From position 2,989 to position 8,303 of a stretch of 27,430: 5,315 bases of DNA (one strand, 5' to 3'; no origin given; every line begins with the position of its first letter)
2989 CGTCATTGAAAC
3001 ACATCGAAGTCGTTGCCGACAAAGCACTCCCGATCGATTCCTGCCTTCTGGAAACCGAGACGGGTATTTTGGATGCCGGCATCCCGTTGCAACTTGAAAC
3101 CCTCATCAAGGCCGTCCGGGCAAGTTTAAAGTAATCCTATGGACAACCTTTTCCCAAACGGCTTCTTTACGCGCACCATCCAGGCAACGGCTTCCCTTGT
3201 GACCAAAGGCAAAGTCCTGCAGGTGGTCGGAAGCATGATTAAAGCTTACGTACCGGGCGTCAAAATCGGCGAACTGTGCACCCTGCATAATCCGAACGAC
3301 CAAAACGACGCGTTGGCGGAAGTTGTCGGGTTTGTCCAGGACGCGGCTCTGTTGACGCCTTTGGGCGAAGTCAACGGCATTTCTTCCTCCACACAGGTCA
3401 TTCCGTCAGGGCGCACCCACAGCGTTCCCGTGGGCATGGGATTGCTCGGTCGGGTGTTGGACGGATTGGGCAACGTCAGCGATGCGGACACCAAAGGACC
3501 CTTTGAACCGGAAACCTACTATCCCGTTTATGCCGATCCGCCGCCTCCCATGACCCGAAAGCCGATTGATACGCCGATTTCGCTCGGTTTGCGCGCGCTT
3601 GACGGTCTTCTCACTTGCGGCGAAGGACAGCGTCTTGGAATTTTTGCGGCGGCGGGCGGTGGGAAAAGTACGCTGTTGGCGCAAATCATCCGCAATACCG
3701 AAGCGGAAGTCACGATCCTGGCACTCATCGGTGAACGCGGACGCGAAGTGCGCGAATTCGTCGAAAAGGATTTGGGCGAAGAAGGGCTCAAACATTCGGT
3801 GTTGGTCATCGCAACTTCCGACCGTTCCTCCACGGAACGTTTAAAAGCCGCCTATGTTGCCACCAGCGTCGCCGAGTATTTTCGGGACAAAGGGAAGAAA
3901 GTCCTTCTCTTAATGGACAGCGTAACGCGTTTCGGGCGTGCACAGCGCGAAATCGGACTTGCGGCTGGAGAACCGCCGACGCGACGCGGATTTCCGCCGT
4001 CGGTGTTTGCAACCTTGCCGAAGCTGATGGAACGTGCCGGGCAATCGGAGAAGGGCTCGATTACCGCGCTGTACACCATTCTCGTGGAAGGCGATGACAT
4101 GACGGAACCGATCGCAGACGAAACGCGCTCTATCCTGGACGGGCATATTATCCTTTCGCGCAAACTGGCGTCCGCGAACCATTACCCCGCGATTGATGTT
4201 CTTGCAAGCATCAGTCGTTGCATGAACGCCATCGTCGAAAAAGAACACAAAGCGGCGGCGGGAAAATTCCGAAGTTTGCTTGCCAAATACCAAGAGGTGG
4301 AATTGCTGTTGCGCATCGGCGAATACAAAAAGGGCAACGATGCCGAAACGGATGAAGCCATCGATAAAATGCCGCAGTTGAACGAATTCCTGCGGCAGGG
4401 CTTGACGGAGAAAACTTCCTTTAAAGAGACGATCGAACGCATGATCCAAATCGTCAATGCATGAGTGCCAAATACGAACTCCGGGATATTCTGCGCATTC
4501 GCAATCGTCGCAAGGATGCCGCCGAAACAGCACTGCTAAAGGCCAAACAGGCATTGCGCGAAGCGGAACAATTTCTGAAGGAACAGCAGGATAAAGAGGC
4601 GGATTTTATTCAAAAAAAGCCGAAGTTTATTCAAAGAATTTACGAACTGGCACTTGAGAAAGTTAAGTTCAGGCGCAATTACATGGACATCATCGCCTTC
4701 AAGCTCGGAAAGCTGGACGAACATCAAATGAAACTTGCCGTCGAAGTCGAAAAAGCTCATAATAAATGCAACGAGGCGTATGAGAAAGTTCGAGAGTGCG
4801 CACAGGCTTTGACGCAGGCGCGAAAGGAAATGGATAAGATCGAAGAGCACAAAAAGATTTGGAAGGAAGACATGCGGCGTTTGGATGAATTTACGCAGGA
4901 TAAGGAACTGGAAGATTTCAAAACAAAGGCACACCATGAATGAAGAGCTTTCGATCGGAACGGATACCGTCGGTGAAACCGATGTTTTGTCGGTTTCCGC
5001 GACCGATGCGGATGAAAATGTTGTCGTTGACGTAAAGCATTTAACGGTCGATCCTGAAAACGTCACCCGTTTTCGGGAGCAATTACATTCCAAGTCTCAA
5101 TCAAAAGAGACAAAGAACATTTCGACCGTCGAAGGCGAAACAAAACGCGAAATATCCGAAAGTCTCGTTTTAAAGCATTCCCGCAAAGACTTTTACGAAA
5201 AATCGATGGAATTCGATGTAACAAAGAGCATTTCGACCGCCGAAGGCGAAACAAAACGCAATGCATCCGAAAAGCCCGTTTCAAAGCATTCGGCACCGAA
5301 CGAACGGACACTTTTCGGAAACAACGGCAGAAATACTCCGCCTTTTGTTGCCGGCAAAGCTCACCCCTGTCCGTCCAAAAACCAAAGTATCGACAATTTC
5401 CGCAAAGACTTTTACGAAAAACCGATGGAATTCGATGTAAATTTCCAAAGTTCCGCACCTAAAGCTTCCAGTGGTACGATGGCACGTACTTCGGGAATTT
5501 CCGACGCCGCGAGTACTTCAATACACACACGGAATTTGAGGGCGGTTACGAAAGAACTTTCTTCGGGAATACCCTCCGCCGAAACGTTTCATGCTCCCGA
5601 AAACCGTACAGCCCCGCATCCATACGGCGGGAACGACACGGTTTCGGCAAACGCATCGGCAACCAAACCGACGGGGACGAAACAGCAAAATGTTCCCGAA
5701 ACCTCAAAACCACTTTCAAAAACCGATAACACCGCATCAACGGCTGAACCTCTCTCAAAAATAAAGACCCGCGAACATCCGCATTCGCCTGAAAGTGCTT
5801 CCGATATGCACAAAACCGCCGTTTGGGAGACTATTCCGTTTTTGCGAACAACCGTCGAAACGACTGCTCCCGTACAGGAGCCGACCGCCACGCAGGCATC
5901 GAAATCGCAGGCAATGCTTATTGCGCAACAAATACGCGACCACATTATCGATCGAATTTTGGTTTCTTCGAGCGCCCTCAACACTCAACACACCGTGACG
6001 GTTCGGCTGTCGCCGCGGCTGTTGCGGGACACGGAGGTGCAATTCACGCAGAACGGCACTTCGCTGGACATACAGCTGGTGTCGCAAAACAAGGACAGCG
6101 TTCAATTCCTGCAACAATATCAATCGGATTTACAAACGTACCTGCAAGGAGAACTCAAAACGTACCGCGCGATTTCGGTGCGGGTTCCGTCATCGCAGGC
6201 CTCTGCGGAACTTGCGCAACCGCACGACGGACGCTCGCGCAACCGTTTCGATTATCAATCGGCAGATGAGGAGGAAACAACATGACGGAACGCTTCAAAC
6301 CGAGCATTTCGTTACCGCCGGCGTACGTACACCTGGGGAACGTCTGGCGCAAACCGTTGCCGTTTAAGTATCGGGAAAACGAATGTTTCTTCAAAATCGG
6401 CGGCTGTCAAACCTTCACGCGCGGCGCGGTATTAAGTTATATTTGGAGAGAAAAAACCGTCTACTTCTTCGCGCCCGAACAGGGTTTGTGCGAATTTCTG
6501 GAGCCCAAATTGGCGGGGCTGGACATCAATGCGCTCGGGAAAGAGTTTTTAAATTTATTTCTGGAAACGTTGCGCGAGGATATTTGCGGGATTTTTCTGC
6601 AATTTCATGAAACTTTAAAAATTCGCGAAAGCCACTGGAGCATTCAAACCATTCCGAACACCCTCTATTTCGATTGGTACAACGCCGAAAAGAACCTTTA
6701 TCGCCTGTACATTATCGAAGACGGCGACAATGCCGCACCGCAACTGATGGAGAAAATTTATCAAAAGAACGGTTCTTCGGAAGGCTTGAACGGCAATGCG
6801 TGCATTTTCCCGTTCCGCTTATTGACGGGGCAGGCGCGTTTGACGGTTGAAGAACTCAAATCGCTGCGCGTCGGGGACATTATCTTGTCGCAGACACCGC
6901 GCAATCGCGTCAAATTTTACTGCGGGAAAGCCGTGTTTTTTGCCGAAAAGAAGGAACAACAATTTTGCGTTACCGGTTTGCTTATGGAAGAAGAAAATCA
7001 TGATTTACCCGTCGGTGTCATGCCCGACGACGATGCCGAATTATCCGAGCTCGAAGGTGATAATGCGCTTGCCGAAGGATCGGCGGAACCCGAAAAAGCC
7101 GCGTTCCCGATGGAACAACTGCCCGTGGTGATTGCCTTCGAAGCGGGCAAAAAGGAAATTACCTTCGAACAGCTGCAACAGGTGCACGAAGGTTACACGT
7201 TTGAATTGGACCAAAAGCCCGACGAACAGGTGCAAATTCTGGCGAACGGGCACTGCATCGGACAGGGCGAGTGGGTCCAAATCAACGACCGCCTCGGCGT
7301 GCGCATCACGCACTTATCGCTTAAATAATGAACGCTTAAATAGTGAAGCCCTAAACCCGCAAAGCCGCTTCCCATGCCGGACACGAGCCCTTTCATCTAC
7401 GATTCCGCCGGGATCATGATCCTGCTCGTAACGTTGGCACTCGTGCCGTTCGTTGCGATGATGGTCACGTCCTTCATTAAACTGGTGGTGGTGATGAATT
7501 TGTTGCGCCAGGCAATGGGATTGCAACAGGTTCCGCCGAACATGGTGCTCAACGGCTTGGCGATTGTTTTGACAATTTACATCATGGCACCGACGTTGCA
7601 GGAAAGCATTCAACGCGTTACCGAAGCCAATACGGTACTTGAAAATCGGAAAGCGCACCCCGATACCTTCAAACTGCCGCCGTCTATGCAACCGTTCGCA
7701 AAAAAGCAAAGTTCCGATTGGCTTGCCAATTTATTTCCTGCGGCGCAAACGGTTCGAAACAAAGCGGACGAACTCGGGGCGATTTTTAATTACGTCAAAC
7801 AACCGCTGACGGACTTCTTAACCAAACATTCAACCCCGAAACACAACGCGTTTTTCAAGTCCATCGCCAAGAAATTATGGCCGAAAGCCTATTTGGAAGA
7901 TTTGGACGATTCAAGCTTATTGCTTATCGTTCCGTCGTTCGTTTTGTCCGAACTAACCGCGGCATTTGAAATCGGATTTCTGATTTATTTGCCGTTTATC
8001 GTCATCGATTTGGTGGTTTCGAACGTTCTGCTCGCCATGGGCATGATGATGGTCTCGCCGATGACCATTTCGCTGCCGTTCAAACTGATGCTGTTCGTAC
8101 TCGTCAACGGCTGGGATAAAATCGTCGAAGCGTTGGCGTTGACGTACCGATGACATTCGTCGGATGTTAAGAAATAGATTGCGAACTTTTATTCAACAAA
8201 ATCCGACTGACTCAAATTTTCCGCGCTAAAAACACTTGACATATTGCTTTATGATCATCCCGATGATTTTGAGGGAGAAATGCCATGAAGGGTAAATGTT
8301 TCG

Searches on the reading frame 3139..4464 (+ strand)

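Call 11: search_protein_families(library=pfam, proteins=[window:3139-4464:+], max_evalue=0.01)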
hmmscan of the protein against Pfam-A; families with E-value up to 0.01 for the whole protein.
window:3139-4464:+ (441 aa): 5 families
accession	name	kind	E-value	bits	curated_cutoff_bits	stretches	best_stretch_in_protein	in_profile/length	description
PF00006.31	ATP-synt_ab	-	6.8e-89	297.5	29.5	1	150-359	1-213/213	ATP synthase alpha/beta family, nucleotide-binding domain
PF18269.6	T3SS_ATPase_C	-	1.7e-27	95.5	22.7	1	366-436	1-71/72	T3SS EscN ATPase C-terminal domain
PF02874.29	ATP-synt_ab_N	-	2.7e-08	34.6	20.9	1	26-91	1-69/69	ATP synthase alpha/beta family, beta-barrel domain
PF00306.32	ATP-synt_ab_C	-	0.0016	19.2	27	1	368-435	3-67/126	ATP synthase alpha/beta chain, C terminal domain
PF01637.24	ATPase_2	-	0.0083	16.4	33.2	0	152-265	9-122/225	ATPase domain predominantly from Archaea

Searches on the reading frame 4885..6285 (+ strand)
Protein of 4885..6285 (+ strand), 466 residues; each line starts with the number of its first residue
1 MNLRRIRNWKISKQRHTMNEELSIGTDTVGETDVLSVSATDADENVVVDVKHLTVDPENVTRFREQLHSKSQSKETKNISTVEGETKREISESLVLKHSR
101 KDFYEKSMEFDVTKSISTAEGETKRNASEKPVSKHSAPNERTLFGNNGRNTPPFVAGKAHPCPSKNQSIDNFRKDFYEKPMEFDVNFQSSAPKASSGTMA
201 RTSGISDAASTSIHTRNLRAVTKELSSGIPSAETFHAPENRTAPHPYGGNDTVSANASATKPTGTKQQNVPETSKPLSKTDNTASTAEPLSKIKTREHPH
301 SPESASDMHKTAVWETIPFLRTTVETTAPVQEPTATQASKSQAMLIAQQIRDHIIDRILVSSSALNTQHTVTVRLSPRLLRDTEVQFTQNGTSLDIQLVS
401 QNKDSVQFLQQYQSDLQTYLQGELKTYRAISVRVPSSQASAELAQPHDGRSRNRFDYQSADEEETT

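Call 11: search_protein_families(library=pfam, proteins=[window:4885-6285:+], max_evalue=0.01)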
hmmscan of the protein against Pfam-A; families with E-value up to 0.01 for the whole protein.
window:4885-6285:+ (466 aa): 2 families
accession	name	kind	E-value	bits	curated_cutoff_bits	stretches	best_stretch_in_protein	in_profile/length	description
PF09483.15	HpaP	-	1.9e-06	28.3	23.8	1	357-434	11-89/90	Type III secretion protein (HpaP)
PF02120.21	Flg_hook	-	2.2e-05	24.6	29.8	1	364-423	8-67/85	Flagellar hook-length control protein FliK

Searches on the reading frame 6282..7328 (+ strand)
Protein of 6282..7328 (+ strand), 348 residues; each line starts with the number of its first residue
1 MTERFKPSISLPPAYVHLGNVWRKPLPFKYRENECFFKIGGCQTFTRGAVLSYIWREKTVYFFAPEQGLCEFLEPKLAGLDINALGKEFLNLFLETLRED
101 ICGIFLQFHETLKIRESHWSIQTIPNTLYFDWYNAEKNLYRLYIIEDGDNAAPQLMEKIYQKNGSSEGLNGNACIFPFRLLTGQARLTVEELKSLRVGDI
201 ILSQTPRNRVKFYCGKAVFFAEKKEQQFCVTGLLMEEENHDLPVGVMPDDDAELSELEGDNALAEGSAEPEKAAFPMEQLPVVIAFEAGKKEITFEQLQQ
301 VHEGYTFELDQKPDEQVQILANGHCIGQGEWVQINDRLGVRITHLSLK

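Call 11: search_protein_families(library=pfam, proteins=[window:6282-7328:+], max_evalue=0.01)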
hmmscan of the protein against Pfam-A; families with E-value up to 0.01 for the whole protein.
window:6282-7328:+ (348 aa): 1 family
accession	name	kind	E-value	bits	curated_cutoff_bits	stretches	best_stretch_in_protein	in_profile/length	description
PF01052.25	FliMN_C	-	4.8e-21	74.9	23.8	2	278-344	4-70/73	Type III flagellar switch regulator (C-ring) FliN C-term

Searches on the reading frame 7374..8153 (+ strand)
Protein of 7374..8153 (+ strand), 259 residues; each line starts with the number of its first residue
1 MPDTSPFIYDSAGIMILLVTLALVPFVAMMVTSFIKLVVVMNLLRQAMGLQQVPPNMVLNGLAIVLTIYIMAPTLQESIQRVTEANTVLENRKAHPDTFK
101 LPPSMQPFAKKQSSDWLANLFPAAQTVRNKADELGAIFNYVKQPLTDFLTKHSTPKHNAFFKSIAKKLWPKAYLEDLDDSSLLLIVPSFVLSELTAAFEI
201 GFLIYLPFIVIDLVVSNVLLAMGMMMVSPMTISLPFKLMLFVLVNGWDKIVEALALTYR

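Call 11: search_protein_families(library=pfam, proteins=[window:7374-8153:+], max_evalue=0.01)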
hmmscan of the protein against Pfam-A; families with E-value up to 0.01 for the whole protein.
window:7374-8153:+ (259 aa): 1 family
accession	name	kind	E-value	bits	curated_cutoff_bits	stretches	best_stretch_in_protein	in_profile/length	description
PF00813.25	FliP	-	1.2e-65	221.5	26.9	2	105-254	55-191/191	FliP family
